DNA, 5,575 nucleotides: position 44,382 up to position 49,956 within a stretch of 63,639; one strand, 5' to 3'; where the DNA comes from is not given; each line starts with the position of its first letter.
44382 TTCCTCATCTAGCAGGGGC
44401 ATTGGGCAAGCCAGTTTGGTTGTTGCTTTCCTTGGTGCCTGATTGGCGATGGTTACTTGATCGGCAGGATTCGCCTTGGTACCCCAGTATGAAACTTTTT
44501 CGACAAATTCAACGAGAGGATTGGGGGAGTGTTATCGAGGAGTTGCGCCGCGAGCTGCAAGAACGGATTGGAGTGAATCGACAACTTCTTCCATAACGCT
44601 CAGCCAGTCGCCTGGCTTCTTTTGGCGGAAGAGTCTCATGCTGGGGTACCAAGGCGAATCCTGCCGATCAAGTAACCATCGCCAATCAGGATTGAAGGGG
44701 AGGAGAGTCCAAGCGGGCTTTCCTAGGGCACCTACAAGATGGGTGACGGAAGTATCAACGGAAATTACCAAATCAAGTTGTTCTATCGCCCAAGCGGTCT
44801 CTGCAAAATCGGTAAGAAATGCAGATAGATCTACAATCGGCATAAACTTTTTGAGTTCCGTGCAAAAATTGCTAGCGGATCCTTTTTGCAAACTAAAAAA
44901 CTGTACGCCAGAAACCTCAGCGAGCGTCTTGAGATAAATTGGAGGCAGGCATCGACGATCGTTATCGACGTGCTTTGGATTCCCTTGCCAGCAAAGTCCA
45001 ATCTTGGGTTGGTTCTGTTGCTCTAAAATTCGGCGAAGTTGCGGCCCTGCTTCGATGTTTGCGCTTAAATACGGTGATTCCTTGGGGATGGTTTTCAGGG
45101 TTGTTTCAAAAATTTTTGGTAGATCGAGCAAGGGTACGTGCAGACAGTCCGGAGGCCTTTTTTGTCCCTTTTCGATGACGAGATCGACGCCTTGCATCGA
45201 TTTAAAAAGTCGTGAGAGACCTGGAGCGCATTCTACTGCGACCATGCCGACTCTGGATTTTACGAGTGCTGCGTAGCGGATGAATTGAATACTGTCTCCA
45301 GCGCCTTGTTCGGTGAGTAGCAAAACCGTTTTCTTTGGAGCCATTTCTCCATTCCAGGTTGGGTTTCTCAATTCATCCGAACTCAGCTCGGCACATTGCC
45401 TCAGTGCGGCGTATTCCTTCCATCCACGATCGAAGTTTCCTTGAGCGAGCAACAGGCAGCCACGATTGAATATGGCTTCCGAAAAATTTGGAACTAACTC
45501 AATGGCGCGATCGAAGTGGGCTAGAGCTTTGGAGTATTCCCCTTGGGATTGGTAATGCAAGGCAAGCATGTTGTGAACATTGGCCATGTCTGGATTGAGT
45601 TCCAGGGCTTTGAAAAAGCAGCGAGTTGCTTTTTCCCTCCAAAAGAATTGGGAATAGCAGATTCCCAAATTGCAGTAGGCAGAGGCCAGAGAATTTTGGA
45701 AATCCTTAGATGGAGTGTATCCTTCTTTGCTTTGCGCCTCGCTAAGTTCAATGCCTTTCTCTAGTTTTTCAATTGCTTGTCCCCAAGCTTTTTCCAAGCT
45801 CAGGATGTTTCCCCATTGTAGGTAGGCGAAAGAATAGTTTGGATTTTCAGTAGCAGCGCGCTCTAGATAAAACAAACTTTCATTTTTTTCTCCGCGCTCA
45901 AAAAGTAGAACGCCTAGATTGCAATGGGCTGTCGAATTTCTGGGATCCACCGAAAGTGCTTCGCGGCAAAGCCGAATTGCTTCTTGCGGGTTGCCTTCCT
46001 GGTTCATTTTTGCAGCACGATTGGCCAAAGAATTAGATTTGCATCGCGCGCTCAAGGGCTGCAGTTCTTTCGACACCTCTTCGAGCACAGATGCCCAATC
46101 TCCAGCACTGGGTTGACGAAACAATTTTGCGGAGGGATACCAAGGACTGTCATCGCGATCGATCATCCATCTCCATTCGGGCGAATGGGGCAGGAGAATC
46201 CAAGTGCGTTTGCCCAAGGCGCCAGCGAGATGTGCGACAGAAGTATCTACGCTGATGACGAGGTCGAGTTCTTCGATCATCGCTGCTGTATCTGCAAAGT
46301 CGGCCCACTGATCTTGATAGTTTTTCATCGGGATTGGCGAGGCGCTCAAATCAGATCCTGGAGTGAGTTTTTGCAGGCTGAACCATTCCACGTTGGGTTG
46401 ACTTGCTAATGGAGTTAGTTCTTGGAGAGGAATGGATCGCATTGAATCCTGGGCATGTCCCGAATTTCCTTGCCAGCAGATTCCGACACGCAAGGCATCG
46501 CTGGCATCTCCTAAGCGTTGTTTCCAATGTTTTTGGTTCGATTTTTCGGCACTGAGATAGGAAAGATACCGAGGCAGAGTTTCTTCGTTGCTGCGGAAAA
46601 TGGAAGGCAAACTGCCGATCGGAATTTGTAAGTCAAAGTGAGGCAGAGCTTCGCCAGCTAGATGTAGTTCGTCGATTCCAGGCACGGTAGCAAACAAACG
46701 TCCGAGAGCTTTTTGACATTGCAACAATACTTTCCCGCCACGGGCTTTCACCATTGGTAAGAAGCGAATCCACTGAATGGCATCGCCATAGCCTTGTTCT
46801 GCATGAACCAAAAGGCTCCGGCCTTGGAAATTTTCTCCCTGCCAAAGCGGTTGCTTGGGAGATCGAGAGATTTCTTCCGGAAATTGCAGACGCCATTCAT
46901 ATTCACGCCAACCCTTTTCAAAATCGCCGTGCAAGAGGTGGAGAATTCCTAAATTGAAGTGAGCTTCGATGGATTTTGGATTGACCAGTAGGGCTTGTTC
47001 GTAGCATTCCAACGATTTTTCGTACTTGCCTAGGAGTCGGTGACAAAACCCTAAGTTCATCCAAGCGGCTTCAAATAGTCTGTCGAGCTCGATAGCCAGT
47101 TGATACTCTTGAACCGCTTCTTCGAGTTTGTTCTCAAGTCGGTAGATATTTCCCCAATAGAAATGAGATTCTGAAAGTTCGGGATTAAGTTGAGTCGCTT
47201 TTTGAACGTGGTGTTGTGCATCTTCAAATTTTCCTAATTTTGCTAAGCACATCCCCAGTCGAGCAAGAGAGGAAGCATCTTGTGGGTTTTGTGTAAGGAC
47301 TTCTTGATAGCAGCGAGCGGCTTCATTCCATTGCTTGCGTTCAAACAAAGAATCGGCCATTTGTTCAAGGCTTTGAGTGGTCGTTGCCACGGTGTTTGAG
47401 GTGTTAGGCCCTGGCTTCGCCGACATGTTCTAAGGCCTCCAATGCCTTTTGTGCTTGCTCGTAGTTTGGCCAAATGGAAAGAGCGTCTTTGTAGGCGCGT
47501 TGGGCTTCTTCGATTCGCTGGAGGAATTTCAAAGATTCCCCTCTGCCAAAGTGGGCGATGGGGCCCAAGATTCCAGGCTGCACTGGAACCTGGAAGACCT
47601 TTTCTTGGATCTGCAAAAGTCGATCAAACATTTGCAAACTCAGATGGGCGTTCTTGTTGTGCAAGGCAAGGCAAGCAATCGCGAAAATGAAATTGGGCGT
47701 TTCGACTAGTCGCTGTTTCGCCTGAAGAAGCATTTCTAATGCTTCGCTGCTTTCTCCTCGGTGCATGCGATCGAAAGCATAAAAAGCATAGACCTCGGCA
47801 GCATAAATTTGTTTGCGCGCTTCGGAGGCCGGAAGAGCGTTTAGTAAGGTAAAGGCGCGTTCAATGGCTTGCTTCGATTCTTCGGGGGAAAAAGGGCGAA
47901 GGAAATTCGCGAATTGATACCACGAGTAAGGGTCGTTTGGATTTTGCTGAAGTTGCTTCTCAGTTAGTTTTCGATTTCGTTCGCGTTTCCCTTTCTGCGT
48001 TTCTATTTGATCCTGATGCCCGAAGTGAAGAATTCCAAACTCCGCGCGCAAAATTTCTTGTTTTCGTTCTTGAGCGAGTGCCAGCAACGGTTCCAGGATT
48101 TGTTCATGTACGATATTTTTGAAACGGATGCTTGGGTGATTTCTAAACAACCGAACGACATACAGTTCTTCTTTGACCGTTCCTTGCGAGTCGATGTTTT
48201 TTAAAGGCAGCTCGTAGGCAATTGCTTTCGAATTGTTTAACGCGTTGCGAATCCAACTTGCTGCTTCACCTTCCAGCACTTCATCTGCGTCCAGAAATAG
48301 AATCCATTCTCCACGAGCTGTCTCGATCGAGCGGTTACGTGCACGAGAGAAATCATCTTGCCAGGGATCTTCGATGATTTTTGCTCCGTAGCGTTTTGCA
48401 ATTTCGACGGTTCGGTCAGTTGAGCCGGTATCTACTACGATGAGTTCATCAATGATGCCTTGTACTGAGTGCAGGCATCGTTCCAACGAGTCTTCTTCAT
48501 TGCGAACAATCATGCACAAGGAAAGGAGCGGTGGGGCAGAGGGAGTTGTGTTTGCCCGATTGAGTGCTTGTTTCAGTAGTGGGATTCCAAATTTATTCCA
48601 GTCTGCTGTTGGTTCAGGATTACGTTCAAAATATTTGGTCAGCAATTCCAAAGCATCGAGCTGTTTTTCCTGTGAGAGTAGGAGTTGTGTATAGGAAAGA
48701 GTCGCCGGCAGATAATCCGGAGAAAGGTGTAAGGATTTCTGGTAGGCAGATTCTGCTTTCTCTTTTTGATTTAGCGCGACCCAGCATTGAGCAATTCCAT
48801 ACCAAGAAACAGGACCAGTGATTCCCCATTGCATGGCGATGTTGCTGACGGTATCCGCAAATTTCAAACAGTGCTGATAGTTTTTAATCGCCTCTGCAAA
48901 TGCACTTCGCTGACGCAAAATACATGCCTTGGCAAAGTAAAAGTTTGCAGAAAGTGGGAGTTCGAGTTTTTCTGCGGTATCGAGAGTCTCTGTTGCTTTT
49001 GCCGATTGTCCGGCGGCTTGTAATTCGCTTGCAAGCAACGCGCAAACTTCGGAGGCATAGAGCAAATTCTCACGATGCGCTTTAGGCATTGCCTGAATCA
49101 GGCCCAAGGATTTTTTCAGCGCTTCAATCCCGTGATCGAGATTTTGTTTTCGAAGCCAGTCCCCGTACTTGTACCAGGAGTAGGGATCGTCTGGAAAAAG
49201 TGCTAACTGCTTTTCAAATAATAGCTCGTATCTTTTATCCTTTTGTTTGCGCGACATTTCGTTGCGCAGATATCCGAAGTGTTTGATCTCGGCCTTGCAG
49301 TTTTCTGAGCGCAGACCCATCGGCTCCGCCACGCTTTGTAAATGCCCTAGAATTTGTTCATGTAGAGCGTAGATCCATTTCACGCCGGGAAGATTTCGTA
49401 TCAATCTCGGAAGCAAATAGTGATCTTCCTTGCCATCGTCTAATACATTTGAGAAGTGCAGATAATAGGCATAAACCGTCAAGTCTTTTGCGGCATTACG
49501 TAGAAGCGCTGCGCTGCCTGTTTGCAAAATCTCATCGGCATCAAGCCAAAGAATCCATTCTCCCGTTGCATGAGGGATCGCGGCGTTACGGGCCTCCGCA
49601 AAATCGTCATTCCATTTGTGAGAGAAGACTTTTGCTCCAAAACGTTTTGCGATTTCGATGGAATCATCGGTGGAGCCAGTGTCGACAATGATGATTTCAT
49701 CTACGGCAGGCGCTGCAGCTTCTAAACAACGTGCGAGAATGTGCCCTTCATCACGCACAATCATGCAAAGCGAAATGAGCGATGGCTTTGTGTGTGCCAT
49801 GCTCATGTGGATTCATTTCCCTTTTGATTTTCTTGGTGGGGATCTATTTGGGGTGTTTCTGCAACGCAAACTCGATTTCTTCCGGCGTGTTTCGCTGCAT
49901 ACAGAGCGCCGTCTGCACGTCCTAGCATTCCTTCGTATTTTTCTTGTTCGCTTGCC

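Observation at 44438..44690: Perfect 50-bp inverted repeat placed symmetrically around a 65-nt tail-to-tail overlap of two convergent TPR-glycosyltransferase paralogs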

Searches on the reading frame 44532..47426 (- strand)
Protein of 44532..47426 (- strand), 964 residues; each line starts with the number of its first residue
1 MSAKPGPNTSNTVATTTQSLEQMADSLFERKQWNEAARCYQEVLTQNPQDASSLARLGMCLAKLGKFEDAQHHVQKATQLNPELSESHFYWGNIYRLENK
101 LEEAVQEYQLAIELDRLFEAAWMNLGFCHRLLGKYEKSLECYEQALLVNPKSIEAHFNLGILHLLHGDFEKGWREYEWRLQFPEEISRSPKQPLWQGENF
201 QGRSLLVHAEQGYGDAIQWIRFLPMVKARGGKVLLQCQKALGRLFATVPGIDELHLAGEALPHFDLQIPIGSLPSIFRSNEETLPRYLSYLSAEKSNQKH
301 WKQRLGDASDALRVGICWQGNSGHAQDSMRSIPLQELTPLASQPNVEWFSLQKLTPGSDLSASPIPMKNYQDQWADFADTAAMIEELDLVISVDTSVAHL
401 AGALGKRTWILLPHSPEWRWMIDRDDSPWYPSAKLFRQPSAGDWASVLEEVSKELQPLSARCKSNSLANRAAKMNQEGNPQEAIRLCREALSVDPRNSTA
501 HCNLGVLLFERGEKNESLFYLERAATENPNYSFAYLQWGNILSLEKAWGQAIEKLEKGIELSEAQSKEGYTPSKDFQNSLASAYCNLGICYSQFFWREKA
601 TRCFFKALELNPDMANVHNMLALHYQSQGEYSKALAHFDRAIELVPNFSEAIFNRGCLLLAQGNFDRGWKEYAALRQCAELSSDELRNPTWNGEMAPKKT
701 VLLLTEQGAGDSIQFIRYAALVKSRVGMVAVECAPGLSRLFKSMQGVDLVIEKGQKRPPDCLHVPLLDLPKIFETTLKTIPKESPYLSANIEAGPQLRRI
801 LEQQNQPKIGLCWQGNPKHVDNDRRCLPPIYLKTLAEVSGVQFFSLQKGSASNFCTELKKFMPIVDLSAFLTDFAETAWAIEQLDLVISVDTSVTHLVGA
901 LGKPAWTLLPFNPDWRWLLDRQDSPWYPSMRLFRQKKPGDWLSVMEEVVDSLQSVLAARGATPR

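Call 5: search_protein_families(library=pfam, proteins=[window:44532-47426:-], max_evalue=0.01)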
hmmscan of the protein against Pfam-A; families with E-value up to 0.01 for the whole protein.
window:44532-47426:- (964 aa): 31 families (the best 25 are shown)
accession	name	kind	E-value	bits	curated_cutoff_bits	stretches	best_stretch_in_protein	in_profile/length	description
PF00515.34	TPR_1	-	4.7e-58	191.2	27.8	6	121-151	3-33/34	Tetratricopeptide repeat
PF07719.23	TPR_2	-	2.4e-55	180.6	27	6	120-151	2-33/34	Tetratricopeptide repeat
PF13414.12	TPR_11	-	2.2e-45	152.5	26.8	5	131-167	6-42/42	TPR repeat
PF13431.12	TPR_17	-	7.1e-39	129.3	24.4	4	39-71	1-33/34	Tetratricopeptide repeat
PF13432.12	TPR_16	-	1.5e-31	108.9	32.7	6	23-70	3-50/65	Tetratricopeptide repeat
PF13181.12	TPR_8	-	1.9e-30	102.8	25.7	1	121-151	3-33/34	Tetratricopeptide repeat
PF13424.12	TPR_12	-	1.2e-28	99.5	30.1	5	120-171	4-63/77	Tetratricopeptide repeat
PF14559.12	TPR_19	-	2.8e-26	92.1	25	3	476-530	3-57/68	Tetratricopeptide repeat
PF13428.12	TPR_14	-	7.1e-25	85.4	23.5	1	120-161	2-43/44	Tetratricopeptide repeat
PF13371.12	TPR_9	-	1.5e-18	67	35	2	133-178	9-54/73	Tetratricopeptide repeat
PF13176.12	TPR_7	-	2.5e-15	55.6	27.9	0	620-648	4-32/36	Tetratricopeptide repeat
PF13174.12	TPR_6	-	7.9e-14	51.7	26.3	0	20-49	3-32/33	Tetratricopeptide repeat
PF23914.1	TPR_CcmH_CycH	-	2.3e-11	44.2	42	0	30-83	100-153/158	Cytochrome c-type biogenesis protein H TPR domain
PF13374.12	TPR_10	-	4.2e-10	39.7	27.5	0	619-644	6-31/42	Tetratricopeptide repeat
PF01075.23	Glyco_transf_9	-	4.6e-10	39.7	22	2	377-408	174-205/247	Glycosyltransferase family 9 (heptosyltransferase)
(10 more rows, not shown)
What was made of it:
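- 44532..47426 (-): Gene 2: tandem fusion of two TPR + GT9-like modules, 964 aa. Its C-terminal module is the inferred recipient of the copied tract. Pfam TPR plus Glyco_transf_9 in two stretches (call 5).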

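Call 10: find_encoding_contigs(protein=window:44532-47426:-, flank=10000, max_places=10)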
Protein window:44532-47426:- (964 aa): no gene with exactly this product is on record in the collection.

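Call 39: search_protein_families(library=ncbifam, proteins=[window:44532-47426:-], max_evalue=0.00001)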
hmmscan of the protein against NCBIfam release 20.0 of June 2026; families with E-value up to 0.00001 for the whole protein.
window:44532-47426:- (964 aa): 24 families
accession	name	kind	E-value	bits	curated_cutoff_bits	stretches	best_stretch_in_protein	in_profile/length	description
NF040959.1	MamA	equivalog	7.2e-36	123.5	200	2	458-644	31-202/204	magnetosome protein MamA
TIGR02521.1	type_IV_pilW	equivalog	3.2e-32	112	154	2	569-671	19-121/234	type IV pilus biogenesis/stability protein PilW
NF033762.1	social_mot_Tgl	equivalog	3.5e-30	105.2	225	2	34-176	48-193/252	social motility TPR repeat lipoprotein Tgl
TIGR02917.1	PEP_TPR_lipo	equivalog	1.2e-28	99.5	312.2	2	466-674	501-694/899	XrtA/PEP-CTERM system TPR-repeat protein PrsT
NF008391.2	PRK11189.1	equivalog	1.9e-20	73.6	250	1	580-663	64-147/297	lipoprotein NlpI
TIGR00990.1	3a0801s09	subfamily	2.3e-19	69.5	757.25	1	28-168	410-557/615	mitochondrial import receptor subunit TOM70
NF033758.1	gliding_GltE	equivalog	5e-19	68.6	225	0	611-667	286-343/411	adventurous gliding motility TPR repeat lipoprotein GltE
TIGR02552.1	LcrH_SycD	equivalog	8.4e-19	67.6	104.8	1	19-116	20-117/136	SycD/LcrH family type III secretion system chaperone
NF002725.1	PRK02603.1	equivalog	8.4e-18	65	143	0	102-168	52-121/173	photosystem I assembly protein Ycf3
NF047507.1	TPR_BatC_Lepto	exception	3.2e-16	59.4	175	0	26-129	33-140/214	TPR repeat-containing protein BatC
NF033920.0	C39_PA2778_fam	equivalog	2.5e-14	53.3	150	0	23-82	196-255/255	PA2778 family cysteine peptidase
NF047558.1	TPR_END_plus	domain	3.5e-14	52.5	32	0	121-154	1-34/56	TPR end-of-group domain-containing protein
NF008520.0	PRK11447.1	equivalog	2.2e-13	48.9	858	1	471-638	276-441/1157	cellulose synthase complex outer membrane protein BcsC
NF008757.0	PRK11788.1-5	equivalog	2.5e-13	49.9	363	0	541-653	150-252/388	lipopolysaccharide assembly protein LapB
NF047371.1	FlcA_CTERM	equivalog_domain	3.9e-13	48.7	300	0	477-677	326-535/646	periplasmic flagellar collar protein FlcA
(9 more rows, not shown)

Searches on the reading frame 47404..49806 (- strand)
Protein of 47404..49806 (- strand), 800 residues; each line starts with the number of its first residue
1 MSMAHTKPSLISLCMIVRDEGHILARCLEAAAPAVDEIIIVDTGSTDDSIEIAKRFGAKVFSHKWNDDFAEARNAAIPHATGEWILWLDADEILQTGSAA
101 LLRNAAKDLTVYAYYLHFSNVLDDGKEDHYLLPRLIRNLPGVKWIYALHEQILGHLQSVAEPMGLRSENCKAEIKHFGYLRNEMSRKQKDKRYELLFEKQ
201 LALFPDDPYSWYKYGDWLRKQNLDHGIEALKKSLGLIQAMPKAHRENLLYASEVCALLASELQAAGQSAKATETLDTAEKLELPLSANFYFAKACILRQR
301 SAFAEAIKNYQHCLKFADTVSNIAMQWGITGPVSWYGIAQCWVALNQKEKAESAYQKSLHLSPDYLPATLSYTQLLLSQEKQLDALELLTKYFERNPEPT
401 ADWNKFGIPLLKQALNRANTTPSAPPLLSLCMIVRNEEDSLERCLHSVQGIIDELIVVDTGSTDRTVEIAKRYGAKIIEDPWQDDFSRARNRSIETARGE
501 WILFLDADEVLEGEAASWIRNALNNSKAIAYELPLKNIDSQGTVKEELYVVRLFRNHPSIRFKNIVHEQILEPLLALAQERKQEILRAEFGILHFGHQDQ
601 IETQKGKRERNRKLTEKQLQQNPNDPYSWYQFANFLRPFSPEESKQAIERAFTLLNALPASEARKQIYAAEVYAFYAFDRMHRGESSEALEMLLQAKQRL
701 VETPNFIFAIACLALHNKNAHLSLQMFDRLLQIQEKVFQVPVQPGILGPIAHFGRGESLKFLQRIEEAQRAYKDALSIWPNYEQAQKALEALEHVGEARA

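Call 5: search_protein_families(library=pfam, proteins=[window:47404-49806:-], max_evalue=0.01)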
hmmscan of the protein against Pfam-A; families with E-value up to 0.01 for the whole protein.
window:47404-49806:- (800 aa): 14 families
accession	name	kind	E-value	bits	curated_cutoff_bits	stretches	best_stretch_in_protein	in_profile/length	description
PF00535.33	Glycos_transf_2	-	6.6e-47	160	23.3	2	429-515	1-95/168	Glycosyl transferase family 2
PF13704.12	Glyco_tranf_2_4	-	3.7e-17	63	27.5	2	18-96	1-86/98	Glycosyl transferase family 2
PF00515.34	TPR_1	-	2.4e-11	43.4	27.8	1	334-365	3-34/34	Tetratricopeptide repeat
PF10111.15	Glyco_tranf_2_2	-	4.2e-10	40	27.3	1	454-510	31-93/276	Glycosyltransferase like family 2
PF23914.1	TPR_CcmH_CycH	-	6.6e-10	39.5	42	1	334-400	52-121/158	Cytochrome c-type biogenesis protein H TPR domain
PF13428.12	TPR_14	-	7.7e-08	32.7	23.5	0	753-789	5-41/44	Tetratricopeptide repeat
PF13181.12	TPR_8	-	1.9e-07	31.1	25.7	0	334-364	3-33/34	Tetratricopeptide repeat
PF07719.23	TPR_2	-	3.2e-06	27.3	27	1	334-365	3-34/34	Tetratricopeptide repeat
PF23241.1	HAT_PRP39_C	-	7.3e-06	26.5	33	0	179-236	31-87/139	PRP39 C-terminal HAT repeat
PF13432.12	TPR_16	-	2.1e-05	25.3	32.7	0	258-308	3-52/65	Tetratricopeptide repeat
PF13431.12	TPR_17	-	5.6e-05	23.5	24.4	0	619-637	6-24/34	Tetratricopeptide repeat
PF13641.12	Glyco_tranf_2_3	-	0.00089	19.8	27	0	435-525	10-112/230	Glycosyltransferase like family 2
PF24575.1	TPR_Slam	-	0.0042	17.9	35.2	0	291-329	51-89/104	Surface lipoprotein assembly modifier, N-terminal TPR repeats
PF14929.12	TAF1_subA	-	0.0071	16.2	31.8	0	345-397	154-208/365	TAF RNA Polymerase I subunit A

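Call 39: search_protein_families(library=ncbifam, proteins=[window:47404-49806:-], max_evalue=0.00001)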
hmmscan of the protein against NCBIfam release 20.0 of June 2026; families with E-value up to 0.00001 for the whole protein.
window:47404-49806:- (800 aa): 21 families
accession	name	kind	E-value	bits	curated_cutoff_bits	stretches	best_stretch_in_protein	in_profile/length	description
TIGR04195.1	S_glycosyl_SunS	equivalog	5.2e-51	173.8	350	2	426-731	57-358/421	SunS family peptide S-glycosyltransferase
TIGR04283.1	glyco_like_mftF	equivalog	2.8e-26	92.5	182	2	430-535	3-109/221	TIGR04283 family arsenosugar biosynthesis glycosyltransferase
NF007482.0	PRK10073.1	equivalog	8.5e-22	77.6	423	2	426-513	6-100/334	glycosyltransferase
TIGR03965.1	mycofact_glyco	equivalog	4.7e-17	62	280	2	417-523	66-176/467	mycofactocin biosynthesis glycosyltransferase MftF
NF010496.0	PRK13915.1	equivalog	9.8e-17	61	262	2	428-508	33-126/307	glucosyl-3-phosphoglycerate synthase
NF041875.1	EPS_EpsD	equivalog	1.5e-12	47.5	370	1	429-510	2-91/325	exopolysaccharide biosynthesis glycosyltransferase EpsD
NF038302.1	EPS_HpsE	equivalog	1.3e-11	44.1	300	1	447-524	28-109/307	hormogonium polysaccharide biosynthesis glycosyltransferase HpsE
NF050819.1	PolSacchBiosHfsG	equivalog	1.8e-11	43.8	500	0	4-93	8-103/302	polysaccharide biosynthesis protein HfsG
TIGR04182.1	glyco_TIGR04182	equivalog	4.4e-11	42.7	325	0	435-524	9-98/293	S-layer glycoprotein N-glycosyltransferase AglJ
NF047683.1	TeichurnBiosyTuaG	equivalog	1e-10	41.7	400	0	426-514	6-102/252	teichuronic acid biosynthesis protein TuaG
TIGR03937.1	PgaC_IcaA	equivalog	3.5e-10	39.4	422.3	0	423-528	42-155/407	poly-beta-1,6-N-acetyl-D-glucosamine synthase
NF058614.1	PPMAGASynPpgS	equivalog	9e-10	38.3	370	0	435-498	9-72/226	polyprenyl-phospho-N-acetylgalactosaminyl synthase PpgS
NF041391.1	DPhHxTase_Halo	equivalog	3e-09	36.2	375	0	435-515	4-85/213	dolichyl-phosphate hexose transferase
TIGR04009.1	wcaE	equivalog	1.4e-07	31.1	369.2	0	445-523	26-107/248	colanic acid biosynthesis glycosyltransferase WcaE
NF053739.1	GlytfEpsEBac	equivalog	2.7e-07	29.8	450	0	427-510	2-94/265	glycosyltransferase EpsE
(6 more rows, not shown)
